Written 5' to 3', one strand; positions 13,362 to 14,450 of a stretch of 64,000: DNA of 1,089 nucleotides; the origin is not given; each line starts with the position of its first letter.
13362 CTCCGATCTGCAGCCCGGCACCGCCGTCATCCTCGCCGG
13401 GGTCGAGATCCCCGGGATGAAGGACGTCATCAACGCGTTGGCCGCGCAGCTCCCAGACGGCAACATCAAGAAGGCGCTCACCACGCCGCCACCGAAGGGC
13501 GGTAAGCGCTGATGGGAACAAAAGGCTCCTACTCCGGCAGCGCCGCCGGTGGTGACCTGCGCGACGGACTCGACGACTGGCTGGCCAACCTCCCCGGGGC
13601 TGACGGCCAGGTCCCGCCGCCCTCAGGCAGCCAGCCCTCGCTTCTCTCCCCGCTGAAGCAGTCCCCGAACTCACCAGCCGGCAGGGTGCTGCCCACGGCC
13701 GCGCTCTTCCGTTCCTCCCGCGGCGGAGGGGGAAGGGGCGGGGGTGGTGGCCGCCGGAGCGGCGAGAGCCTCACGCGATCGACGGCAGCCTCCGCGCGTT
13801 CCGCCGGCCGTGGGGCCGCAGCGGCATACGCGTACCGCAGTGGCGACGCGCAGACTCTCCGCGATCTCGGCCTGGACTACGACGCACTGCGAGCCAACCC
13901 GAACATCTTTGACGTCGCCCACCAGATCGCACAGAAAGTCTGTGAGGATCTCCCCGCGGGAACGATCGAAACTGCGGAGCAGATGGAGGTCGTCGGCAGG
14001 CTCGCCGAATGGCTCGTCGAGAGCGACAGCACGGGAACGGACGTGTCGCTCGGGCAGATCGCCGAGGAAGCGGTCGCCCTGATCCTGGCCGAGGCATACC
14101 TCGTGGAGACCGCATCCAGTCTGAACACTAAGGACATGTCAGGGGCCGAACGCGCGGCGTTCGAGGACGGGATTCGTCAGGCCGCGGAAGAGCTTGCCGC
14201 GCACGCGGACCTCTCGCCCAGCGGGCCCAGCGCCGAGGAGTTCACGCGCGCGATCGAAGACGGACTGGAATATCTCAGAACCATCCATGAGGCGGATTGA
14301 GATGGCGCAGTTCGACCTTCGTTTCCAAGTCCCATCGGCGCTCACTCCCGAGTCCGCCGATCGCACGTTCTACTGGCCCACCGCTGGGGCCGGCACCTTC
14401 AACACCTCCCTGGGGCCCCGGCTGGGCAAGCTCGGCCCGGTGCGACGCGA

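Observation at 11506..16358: Complete QatABCD-type anti-phage locus (KAP NTPase / QatB / QueC-like / TatD-like) carried as cargo next to a conjugative relaxase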

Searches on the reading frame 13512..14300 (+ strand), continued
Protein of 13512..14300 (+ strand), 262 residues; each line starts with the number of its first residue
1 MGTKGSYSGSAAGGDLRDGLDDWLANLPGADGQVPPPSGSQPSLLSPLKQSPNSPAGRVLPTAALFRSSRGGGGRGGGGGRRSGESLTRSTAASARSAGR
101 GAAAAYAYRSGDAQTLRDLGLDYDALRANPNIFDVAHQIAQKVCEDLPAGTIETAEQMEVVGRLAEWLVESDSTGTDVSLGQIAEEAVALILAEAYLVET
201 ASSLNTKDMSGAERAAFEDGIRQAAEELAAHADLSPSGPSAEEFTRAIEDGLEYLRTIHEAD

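Call 34: find_encoding_contigs(protein=P0089, flank=8000, max_places=1)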
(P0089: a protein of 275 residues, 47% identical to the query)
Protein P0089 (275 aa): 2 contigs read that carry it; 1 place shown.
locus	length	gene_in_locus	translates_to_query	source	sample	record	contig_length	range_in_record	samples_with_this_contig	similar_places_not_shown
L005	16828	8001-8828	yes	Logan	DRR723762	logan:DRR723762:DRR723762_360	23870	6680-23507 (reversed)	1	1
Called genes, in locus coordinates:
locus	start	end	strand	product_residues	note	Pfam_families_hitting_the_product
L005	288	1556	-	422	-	PF04326:SLFN_AlbA_2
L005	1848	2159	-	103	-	-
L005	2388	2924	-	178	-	-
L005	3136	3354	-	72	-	-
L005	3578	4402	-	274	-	PF13676:TIR_2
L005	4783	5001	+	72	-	-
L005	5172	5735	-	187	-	PF13676:TIR_2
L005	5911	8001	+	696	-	PF07693:KAP_NTPase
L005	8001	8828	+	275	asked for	-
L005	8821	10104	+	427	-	PF06508:QueC (faint)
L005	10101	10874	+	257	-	PF01026:TatD_DNase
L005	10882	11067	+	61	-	-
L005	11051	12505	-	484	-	-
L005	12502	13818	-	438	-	-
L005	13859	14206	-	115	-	PF19607:DUF6112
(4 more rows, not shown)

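Call 35: find_encoding_contigs(protein=P0074, flank=8000, max_places=1)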
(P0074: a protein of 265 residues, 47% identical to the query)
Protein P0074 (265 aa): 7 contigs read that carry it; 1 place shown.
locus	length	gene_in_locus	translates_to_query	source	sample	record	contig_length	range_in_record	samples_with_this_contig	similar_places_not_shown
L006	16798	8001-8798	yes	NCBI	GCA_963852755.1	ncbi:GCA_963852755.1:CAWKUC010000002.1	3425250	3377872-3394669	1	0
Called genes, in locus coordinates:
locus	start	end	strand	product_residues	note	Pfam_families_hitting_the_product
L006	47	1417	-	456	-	PF07730:HisKA_3, PF02518:HATPase_c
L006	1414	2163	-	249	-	PF08713:DNA_alkylation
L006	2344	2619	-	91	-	PF10041:DUF2277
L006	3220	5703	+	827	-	PF00772:DnaB, PF03796:DnaB_C, PF13481:AAA_25, PF14890:Intein_splicing, PF14528:LAGLIDADG_3, PF03796:DnaB_C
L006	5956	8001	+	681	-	PF07693:KAP_NTPase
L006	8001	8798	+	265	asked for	-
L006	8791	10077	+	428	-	-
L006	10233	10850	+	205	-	PF01026:TatD_DNase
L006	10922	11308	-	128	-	-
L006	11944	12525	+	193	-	-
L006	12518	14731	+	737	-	-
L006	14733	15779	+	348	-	PF05621:TniB, PF13401:AAA_22 (weak)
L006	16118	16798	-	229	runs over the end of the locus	-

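Call 59: search_protein_representatives(alignment_id=A1)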
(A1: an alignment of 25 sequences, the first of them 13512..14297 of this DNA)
Query: 25 sequences, 263 profile positions. Proteins with E-value up to 0.001 (for the whole library): 220; up to 1e-10: 132; up to 1e-30: 47. The best 150 are listed.
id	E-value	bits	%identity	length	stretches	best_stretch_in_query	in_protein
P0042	1.1e-101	356.5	-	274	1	2-261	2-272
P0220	9.4e-93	327.2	-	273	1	1-261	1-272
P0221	3.8e-84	299.0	-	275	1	1-261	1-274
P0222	5.9e-81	288.5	-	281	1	1-261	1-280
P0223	7.5e-75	268.5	-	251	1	1-258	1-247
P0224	6.2e-70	252.4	-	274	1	1-261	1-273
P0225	1.0e-68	248.4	-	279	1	1-261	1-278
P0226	1.6e-68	247.7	-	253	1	1-260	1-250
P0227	6.4e-66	239.2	-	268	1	1-260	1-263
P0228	9.9e-66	238.6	-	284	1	1-261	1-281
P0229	3.8e-65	236.7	-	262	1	1-260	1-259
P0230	4.1e-64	233.3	-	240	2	60-260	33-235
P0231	4.5e-63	229.9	-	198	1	78-261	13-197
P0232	5.1e-63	229.7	-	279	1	1-261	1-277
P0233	4.6e-61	223.3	-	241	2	78-262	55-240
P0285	4.2e-22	95.6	-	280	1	1-261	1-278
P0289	2.2e-21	93.2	-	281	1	1-260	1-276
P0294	1.5e-20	90.5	-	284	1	1-261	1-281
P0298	3.9e-20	89.1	-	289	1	1-260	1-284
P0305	1.6e-17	80.6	-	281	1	1-261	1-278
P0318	2.1e-15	73.7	-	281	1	1-258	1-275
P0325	3.7e-14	69.6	-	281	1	1-258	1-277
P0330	1.9e-13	67.2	-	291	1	1-261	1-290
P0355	3.2e-10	56.7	-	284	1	1-230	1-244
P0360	1.1e-09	54.9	-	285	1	2-228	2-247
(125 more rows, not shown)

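Call 60: search_protein_families(library=pfam, proteins=[P0285, P0289, P0294, P0298, P0305, P0318, P0325, P0330, P0355, P0360], max_evalue=0.001)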
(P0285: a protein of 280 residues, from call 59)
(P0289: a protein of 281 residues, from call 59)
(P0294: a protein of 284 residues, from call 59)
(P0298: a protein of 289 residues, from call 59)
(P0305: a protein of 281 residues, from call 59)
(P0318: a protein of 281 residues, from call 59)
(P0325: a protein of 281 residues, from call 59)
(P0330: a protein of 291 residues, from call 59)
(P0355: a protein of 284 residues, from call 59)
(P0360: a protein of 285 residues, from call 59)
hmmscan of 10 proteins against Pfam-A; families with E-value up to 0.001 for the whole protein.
P0285 (280 aa): 0 families

P0289 (281 aa): 0 families

P0294 (284 aa): 0 families

P0298 (289 aa): 0 families

P0305 (281 aa): 0 families

P0318 (281 aa): 0 families

P0325 (281 aa): 0 families

P0330 (291 aa): 0 families

P0355 (284 aa): 0 families

P0360 (285 aa): 0 families

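Call 61: search_protein_families(library=ncbifam, proteins=[P0285, P0294, P0298, P0305, P0330, P0355, P0360], max_evalue=0.01)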
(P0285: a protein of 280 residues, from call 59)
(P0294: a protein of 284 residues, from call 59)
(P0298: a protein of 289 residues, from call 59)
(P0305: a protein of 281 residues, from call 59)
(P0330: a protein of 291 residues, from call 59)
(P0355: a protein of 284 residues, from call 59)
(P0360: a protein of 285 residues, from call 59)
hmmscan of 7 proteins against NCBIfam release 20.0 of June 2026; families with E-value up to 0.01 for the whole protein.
P0285 (280 aa): 0 families

P0294 (284 aa): 0 families

P0298 (289 aa): 0 families

P0305 (281 aa): 0 families

P0330 (291 aa): 0 families

P0355 (284 aa): 1 family
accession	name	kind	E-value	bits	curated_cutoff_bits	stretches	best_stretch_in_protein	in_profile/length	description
NF041924.1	QatB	equivalog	1.5e-09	38.1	100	1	111-267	11-173/179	Qat anti-phage system associated protein QatB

P0360 (285 aa): 0 families

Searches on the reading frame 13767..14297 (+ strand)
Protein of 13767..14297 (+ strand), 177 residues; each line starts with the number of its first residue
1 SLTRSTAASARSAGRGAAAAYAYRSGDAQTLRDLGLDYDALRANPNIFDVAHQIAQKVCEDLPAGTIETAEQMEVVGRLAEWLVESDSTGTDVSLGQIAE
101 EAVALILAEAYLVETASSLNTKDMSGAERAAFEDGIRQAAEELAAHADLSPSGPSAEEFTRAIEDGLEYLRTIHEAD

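Call 48: predict_structure(alignment_id=A2)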
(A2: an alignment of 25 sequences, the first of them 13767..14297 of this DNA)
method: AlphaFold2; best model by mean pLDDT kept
length: 177 residues; sequences in the alignment: 25
mean_pLDDT: 77.8   pTM: 0.69
mean pLDDT of the five models: 77.8, 74.1, 71.2, 69.6, 63.2
residues with pLDDT >= 90: 17; 70-90: 128; 50-70: 23; < 50: 9
segments of 3 or more residues with pLDDT < 50: 1-4, 64-67
pLDDT, mean of each block of 10 residues (from residue 1): 52 72 80 86 80 74 54 74 79 82 86 81 88 91 89 74 86 72
secondary structure, 60 per line:
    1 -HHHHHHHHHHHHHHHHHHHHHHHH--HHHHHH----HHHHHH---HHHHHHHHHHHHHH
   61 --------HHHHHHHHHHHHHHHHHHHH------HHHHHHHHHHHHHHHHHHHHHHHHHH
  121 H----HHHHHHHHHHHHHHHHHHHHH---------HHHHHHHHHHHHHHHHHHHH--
elements in order: H2-25 H28-33 H38-43 H47-60 H69-88 H95-121 H126-146 H156-175

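Call 51: fold_search(model_id=the predicted structure, library=pdb)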
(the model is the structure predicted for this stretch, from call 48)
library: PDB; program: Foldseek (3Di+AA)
matches with E <= 10: 82; with E <= 0.001: 0
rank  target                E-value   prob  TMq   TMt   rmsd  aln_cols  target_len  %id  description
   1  9y02_A                4.5e-01  0.92  0.55  0.48   5.1       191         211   16  QatB-QatC complex in qatABCD anti-phage defense with ATP (released 2025-10-01)
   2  7b0o_B                1.2e+00  0.03  0.13  0.11  20.1       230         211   10  In meso structure of the membrane integral lipoprotein intramolecular transacylase Lit from Bacillus cereus in space g (released 2021-05-26)
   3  8qkd                  1.9e+00  0.20  0.28  0.20  12.4       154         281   16  X-ray crystal structure of a de novo designed single-chain parallel coiled-coil alpha-helical barrel with 5 inner helice (released 2024-07-03)
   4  6cnz_A                2.0e+00  0.06  0.18  0.19  16.0       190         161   13  Crystal Structure of Chorismate Mutase from Burkholderia thailandensis (released 2018-03-21)
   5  3ux4_A                2.3e+00  0.08  0.22  0.22  12.9       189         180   11  Crystal structure of the urea channel from the human gastric pathogen Helicobacter pylori (released 2012-12-19)
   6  3les_B                2.7e+00  0.09  0.25  0.25  12.6       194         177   13  2F5 Epitope scaffold ES2 (released 2010-09-29)
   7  6cnz_E                2.7e+00  0.05  0.19  0.20  16.5       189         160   13  Crystal Structure of Chorismate Mutase from Burkholderia thailandensis (released 2018-03-21)
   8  6cnz_F                2.8e+00  0.05  0.19  0.20  15.3       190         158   13  Crystal Structure of Chorismate Mutase from Burkholderia thailandensis (released 2018-03-21)
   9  8oyw                  3.2e+00  0.12  0.27  0.26  11.0       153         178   11  De novo designed rhomboid protease-like fold RPF_9 (released 2023-10-18)
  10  8zrk_R                3.7e+00  0.06  0.17  0.13  15.2       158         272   13  Cryo-EM structure of GPR119-Gs Complex with small molecule agonist GSK-1292263 (released 2024-06-19)
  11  3bu8_B                3.7e+00  0.03  0.18  0.16  19.9       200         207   19  Crystal Structure of TRF2 TRFH domain and TIN2 peptide complex (released 2008-02-19)
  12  2xol_B                3.9e+00  0.05  0.22  0.23  13.3       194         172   13  High resolution structure of TtrD from Archaeoglobus fulgidus (released 2011-09-07)
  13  6jc4_A                4.1e+00  0.08  0.27  0.25  12.0       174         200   14  Crystal structure of the urease accessory protein UreF from Klebsiella pneumoniae (released 2020-01-29)
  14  6jw0_A                4.5e+00  0.08  0.24  0.11  16.1       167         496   11  Universal RVD R* accommodates cytosine via water-mediated interactions (released 2020-04-22)
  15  6vxz_A                4.5e+00  0.05  0.23  0.14  14.7       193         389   10  SthK P300A cyclic nucleotide-gated potassium channel in the closed state, in complex with cAMP (released 2020-11-11)
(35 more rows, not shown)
